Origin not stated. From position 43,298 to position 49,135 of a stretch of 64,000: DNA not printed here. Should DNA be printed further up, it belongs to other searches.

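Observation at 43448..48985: Giant repetitive surface protein with PG-binding domain and C-terminal polytopic anchor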

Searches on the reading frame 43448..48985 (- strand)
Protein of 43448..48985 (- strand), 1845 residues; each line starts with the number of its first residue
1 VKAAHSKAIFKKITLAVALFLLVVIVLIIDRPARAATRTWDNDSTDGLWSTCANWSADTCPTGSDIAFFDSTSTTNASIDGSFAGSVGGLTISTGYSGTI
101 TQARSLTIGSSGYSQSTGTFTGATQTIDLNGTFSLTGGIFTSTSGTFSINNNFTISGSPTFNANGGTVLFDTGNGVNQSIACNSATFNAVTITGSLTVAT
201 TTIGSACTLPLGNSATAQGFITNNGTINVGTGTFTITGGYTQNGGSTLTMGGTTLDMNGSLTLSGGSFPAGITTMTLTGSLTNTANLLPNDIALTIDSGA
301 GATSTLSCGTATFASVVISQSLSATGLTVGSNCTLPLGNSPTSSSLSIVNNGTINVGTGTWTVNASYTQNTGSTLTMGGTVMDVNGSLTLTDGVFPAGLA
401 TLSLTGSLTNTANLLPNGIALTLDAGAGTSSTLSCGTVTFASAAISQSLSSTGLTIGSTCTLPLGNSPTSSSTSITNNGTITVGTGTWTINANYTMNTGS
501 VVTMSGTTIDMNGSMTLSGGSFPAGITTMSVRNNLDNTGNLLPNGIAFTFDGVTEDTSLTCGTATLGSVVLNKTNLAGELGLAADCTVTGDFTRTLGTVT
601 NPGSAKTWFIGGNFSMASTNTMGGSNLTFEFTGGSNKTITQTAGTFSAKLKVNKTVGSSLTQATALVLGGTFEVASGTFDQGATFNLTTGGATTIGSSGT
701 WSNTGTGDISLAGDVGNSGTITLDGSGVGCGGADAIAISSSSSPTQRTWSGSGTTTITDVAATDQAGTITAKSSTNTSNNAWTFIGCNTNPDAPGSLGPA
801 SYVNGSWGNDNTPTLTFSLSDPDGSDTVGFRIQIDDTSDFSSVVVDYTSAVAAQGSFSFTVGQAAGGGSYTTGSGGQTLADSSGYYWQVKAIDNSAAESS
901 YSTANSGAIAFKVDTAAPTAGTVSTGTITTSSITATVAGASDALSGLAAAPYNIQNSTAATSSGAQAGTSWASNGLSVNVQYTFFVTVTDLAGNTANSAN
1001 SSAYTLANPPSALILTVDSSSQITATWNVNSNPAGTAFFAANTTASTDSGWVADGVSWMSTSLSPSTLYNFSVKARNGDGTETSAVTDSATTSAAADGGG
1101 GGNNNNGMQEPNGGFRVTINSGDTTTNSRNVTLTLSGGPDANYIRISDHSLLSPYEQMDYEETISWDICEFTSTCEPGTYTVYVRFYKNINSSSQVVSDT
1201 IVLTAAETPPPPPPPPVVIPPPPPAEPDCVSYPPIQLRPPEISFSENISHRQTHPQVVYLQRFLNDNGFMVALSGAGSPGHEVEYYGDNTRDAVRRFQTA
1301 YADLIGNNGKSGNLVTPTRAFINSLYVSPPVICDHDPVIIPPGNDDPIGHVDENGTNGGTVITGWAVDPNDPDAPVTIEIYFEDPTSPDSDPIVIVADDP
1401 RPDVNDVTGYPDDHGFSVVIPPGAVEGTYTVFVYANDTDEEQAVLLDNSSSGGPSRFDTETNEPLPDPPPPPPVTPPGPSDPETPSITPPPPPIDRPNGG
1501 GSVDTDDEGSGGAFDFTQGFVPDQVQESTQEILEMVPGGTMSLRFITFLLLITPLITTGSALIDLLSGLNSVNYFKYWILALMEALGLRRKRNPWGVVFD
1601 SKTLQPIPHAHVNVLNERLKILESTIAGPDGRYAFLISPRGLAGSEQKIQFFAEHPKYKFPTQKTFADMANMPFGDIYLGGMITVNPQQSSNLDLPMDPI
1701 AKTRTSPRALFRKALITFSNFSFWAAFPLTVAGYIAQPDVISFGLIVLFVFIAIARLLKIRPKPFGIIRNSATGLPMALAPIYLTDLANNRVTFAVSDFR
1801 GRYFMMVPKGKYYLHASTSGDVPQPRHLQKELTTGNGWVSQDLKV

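Call 7: search_protein_families(library=pfam, proteins=[window:43448-48985:-], max_evalue=1)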
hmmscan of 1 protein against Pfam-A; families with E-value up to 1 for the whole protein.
window:43448-48985:- (1845 aa): 4 families
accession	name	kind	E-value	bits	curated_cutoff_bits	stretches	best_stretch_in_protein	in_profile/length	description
PF01471.23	PG_binding_1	-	1.2e-05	25.8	23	1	1254-1301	2-41/57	Putative peptidoglycan binding domain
PF25788.1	Ig_Rha78A_N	-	0.0039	17.9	27.4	1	810-904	17-96/105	Rha78A-like, N-terminal immunoglobulin domain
PF00041.27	fn3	-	0.012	16.3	25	1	1009-1084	2-78/84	Fibronectin type III domain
PF14499.12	DUF4437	-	0.12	11.9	24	1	168-219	174-225/250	Domain of unknown function (DUF4437)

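Call 8: search_protein_families(library=ncbifam, proteins=[window:43448-48985:-], max_evalue=1)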
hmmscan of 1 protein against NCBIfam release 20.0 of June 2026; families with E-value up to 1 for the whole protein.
window:43448-48985:- (1845 aa): 1 family
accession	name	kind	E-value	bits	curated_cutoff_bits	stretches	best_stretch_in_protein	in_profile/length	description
TIGR00652.1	DapF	equivalog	0.35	10.3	114.65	0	301-324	207-230/270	diaminopimelate epimerase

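Call 18: find_homologous_proteins(query=window:43448-48985:-)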
Query window:43448-48985:- (1845 aa): 158 proteins with E <= 0.001 among 8000 candidates; the best 120 are listed.
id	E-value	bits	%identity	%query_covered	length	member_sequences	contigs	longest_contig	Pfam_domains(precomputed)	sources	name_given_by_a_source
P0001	0.0e+0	4060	100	100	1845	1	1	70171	PF01471.24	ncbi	-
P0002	0.0e+0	1786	57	54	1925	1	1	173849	PF25788.3,PF13620.13,PF00041.28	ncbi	-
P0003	0.0e+0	1623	50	44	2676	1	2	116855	PF13385.14,PF25788.3,PF10102.15,PF13620.13,PF01471.24,PF00041.28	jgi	jgi:hypothetical protein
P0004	0.0e+0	1353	32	31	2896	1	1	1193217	PF13715.13,PF11974.15,PF07210.19,PF17802.8,PF25788.3,PF14292.13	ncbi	-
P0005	0.0e+0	1260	41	51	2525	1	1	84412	PF25788.3,PF22904.4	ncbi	-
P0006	0.0e+0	1235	53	51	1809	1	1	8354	PF25788.3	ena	-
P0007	0.0e+0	1174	52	49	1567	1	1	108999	-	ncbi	-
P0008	0.0e+0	1075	46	32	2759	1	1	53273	PF25788.3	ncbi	-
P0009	1.6e-263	896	58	36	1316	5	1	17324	PF25788.3,PF13620.13,PF17210.10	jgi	-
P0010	5.4e-231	788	48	42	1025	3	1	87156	PF25788.3,PF01471.24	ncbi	-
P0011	1.3e-171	591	36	27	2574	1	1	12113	-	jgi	jgi:fibronectin-binding autotransporter adhesin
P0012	6.1e-165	569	42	38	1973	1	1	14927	PF13385.14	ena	-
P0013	4.4e-163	563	49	18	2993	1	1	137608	PF00754.32,PF07691.18,PF25788.3,PF00041.28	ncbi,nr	ncbi:MAG: hypothetical protein HY918_06160 [Candidatus Doudnabacteria bacterium]|nr:hypothetical pro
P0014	2.0e-154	534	43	35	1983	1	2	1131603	PF13385.14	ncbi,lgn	-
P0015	3.2e-151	524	45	37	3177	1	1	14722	PF00041.28,PF19077.7,PF10179.16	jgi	jgi:hypothetical protein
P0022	7.2e-129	450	39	37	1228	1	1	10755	PF01471.24,PF00041.28,PF16656.12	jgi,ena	-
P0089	1.8e-31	127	38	7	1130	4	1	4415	-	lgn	-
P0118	6.9e-18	82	31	25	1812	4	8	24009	PF01471.24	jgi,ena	-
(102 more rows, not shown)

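Call 20: find_encoding_contigs(protein=P0001, flank=3000, max_places=3)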
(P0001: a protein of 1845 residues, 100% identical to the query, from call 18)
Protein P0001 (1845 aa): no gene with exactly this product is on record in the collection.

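Call 22: list_cluster_members(proteins=[P0001, P0002, P0007, P0005, P0004, P0010])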
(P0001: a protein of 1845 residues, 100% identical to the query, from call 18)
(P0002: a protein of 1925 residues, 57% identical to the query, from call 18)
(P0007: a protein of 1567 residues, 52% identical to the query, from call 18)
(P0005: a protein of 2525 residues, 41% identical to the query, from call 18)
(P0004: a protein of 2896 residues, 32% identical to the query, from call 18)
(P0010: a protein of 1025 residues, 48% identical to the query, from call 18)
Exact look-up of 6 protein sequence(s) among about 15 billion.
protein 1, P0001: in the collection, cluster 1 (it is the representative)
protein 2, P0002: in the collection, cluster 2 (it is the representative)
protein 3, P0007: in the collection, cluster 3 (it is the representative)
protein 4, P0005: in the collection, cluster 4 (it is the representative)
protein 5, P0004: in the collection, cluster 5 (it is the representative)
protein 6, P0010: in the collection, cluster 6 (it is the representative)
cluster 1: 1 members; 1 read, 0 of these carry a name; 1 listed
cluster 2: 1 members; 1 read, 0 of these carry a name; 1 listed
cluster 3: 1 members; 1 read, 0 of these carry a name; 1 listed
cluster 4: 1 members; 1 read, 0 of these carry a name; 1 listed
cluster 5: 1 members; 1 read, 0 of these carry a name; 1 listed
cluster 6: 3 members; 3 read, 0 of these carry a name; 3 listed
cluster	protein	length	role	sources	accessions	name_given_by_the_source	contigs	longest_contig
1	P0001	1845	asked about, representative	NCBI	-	-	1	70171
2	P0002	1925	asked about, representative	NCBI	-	-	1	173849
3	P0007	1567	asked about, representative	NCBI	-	-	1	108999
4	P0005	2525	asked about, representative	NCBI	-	-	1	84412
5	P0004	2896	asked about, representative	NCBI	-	-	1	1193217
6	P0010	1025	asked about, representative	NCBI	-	-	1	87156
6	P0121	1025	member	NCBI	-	-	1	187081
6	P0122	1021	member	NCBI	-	-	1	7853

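Call 40: find_encoding_contigs(protein=P0002, flank=6000, max_places=2)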
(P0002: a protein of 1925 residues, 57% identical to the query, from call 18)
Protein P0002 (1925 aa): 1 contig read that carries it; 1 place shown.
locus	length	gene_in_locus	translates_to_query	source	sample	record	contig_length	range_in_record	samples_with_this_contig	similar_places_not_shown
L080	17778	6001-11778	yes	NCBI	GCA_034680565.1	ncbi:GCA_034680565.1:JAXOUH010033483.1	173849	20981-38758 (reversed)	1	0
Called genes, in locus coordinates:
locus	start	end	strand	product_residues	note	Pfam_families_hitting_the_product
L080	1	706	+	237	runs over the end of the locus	-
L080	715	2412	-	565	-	PF05157:MshEN, PF00437:T2SSE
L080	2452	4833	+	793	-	PF02739:5_3_exonuc_N, PF01367:5_3_exonuc, PF00476:DNA_pol_A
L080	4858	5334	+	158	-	PF04191:PEMT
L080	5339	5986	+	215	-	-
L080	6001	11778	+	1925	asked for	PF25788:Ig_Rha78A_N (faint), PF00041:fn3 (faint), PF13620:CarboxypepD_reg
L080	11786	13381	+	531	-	PF01663:Phosphodiest (faint), PF01676:Metalloenzyme, PF06415:iPGM_N, PF00884:Sulfatase (weak)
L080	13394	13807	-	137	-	-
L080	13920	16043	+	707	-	PF04851:ResIII, PF17757:UvrB_inter, PF27431:UvrB_3rd, PF00271:Helicase_C, PF12344:UvrB, PF02151:UVR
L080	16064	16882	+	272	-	PF13739:PdaC, PF11738:DUF3298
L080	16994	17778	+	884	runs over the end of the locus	PF00005:ABC_tran (faint), PF02463:SMC_N (faint), PF13191:AAA_16 (faint), PF13555:AAA_29 (faint), PF20703:nSTAND1 (faint), PF20720:nSTAND3 (faint), PF13304:AAA_21 (faint), PF17760:UvrA_inter, +1 more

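Call 41: find_encoding_contigs(protein=P0007, flank=6000, max_places=2)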
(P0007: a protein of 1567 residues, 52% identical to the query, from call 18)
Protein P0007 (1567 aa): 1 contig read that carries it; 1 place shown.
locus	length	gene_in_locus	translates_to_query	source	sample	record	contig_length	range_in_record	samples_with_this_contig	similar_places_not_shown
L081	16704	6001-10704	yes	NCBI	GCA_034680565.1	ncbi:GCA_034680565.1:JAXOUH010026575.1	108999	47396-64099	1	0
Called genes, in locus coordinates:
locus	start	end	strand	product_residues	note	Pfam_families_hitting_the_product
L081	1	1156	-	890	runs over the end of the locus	PF02861:Clp_N, PF23569:NBD_SMAX1, PF00004:AAA, PF17871:AAA_lid_9, PF00004:AAA, PF07724:AAA_2, PF07728:AAA_5, PF10431:ClpB_D2-small, +5 more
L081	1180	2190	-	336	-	PF00266:Aminotran_5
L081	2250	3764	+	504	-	PF00009:GTP_EFTU, PF01926:MMR_HSR1, PF22042:EF-G_D2, PF11987:IF-2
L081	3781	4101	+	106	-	PF02033:RBFA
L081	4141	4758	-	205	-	-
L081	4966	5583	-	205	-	PF06736:TMEM175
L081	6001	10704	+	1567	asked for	-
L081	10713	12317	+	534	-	PF01663:Phosphodiest (faint), PF01676:Metalloenzyme, PF06415:iPGM_N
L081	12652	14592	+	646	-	PF08206:OB_RNB (faint), PF17849:OB_Dis3, PF17876:CSD2, PF00773:RNB, PF00575:S1 (faint)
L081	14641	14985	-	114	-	-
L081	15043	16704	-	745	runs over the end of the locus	PF02463:SMC_N, PF13175:AAA_15 (weak), PF13476:AAA_23 (weak), PF13304:AAA_21 (weak)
